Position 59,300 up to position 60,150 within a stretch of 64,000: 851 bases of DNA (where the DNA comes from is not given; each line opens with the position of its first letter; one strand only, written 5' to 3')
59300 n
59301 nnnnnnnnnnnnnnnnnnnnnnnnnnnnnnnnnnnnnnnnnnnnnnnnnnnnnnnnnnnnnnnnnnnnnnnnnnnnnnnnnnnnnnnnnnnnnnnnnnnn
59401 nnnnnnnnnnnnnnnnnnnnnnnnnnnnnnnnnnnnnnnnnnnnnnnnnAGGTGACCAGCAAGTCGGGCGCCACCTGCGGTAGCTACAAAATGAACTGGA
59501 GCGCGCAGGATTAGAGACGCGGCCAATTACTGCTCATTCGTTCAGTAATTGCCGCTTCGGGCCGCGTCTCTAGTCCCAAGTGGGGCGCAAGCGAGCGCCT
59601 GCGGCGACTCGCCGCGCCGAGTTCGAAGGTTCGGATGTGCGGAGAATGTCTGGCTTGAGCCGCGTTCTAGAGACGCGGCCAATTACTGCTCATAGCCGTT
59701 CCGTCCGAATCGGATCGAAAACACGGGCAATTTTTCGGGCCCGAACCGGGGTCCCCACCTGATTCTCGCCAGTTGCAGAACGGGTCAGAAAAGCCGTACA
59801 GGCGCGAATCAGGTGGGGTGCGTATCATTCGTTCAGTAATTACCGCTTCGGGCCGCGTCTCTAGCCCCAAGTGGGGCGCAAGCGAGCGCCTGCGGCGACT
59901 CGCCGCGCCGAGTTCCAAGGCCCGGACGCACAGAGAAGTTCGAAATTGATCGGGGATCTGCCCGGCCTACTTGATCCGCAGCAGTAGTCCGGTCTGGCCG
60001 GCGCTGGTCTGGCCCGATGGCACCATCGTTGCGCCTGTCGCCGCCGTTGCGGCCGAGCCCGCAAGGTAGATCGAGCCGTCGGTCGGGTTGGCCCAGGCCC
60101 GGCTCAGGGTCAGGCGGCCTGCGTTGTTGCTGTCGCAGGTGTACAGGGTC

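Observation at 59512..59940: Empty and filled insertion sites of a 132-bp element preserved side by side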

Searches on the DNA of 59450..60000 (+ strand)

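Call 41: search_rna_families(source=window, start=59450, end=60000, threshold=evalue, max_evalue=10)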
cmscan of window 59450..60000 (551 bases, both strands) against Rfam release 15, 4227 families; matches with E-value up to 10: 8.
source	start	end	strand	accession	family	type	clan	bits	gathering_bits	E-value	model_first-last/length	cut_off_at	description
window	59501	59583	-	RF02019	mir-1265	Gene; miRNA;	-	22.4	79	0.052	1-82/82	no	mir-1265 microRNA precursor family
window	59739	59837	-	RF00685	mir-36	Gene; miRNA;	CL00088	20.5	48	0.073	1-103/103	no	mir-36 microRNA precursor family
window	59498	59572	+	RF04024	mir-9571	Gene; miRNA;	-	16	100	3.7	1-86/86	no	mir-9571 microRNA precursor family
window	59501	59583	+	RF02019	mir-1265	Gene; miRNA;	-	15.3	79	4.5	1-82/82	no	mir-1265 microRNA precursor family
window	59816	59994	+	RF02886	npcTB_6715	Gene; sRNA;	-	15.1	72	0.15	1-212/212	no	Mycobacterium sRNA 6715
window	59783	59841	-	RF02473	GlsR4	Gene; snRNA; snoRNA; CD-box;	-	14.9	70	2.7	1-61/61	no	Small nucleolar RNA GlsR4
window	59752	59819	-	RF02926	DUF2693-FD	Gene; sRNA;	-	13.6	44.5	7.4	1-49/49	no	DUF2693-FD RNA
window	59807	59844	-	RF01130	sR46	Gene; snRNA; snoRNA; CD-box;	-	12.3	50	3.2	1-56/56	no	Small nucleolar RNA sR46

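Call 55: build_rna_model(alignment_id=A4)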
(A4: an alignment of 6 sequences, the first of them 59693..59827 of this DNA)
Model R1 built from alignment A4 (6 sequences, 136 columns); structure: RNAalifold consensus.
model positions 135; base pairs 35; branch points 2; effective number of sequences 1.13; information 0.59 bits per position. Calibrated on 0.2 Mb of random sequence (short: E-values are rough).
structure used (alignment columns):
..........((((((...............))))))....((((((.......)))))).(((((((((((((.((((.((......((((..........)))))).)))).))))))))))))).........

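Call 56: search_with_rna_model(model_id=R1, source=window, filters=off, max_evalue=10)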
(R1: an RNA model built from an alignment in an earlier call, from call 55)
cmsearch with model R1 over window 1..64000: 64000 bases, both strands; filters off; matches with E-value up to 10: 39.
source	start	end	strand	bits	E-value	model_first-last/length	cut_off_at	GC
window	59693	59827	+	163.5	7.8e-45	1-135/135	no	0.59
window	28699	28833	+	159.6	9.9e-44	1-135/135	no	0.59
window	57523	57657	+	157.5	3.7e-43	1-135/135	no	0.59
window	6856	6990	-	154.9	2.1e-42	1-135/135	no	0.57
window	33856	33991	+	124.5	8.6e-34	1-135/135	no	0.63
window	28834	28933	+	79.8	4.1e-21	11-135/135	no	0.66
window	59753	59818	-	28.6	1.4e-06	61-126/135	no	0.61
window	57583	57648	-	24.1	2.5e-05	61-126/135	no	0.58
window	6865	6930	+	21.3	0.00015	61-126/135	no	0.59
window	28761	28822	-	18.4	0.0011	63-124/135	no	0.6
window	11399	11476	+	17.3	0.0022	1-135/135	no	0.58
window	33917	33982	-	13.6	0.024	61-126/135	no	0.64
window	28859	28924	-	12.1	0.065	61-126/135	no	0.67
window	24649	24765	-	10.2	0.22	1-135/135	no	0.65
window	30761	30821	+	10.1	0.24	1-135/135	no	0.56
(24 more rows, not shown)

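Call 59: search_dna_similar(query=window:59512-59959:+, collection=plasmids, mode=distant, max_evalue=0.001, max_rows=10)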
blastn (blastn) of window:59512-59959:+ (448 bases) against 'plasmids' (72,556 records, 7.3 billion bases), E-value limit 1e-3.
No match.

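Call 67: search_with_rna_model(model_id=R1, sources=[L091, L092, L093, L094, L095, L096], max_evalue=1)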
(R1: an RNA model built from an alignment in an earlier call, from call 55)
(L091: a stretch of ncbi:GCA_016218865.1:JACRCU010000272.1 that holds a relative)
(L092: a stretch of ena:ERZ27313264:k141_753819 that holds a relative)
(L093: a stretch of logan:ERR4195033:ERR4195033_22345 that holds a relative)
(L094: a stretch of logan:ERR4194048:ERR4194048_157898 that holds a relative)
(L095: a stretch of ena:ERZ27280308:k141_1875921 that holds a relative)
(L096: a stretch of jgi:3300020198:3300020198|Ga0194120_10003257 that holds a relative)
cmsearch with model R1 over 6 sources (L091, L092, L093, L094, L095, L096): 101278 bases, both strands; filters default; matches with E-value up to 1: 0.
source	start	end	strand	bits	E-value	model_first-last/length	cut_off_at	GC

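Call 72: search_with_rna_model(model_id=R1, sources=[L097, L098], max_evalue=1, filters=off)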
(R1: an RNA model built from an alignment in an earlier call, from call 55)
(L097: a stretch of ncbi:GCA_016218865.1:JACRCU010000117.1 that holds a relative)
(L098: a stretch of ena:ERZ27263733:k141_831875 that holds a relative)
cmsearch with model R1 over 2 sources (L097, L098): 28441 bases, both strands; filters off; matches with E-value up to 1: 1.
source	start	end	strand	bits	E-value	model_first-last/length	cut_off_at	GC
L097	931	991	+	6.8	0.87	1-135/135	no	0.54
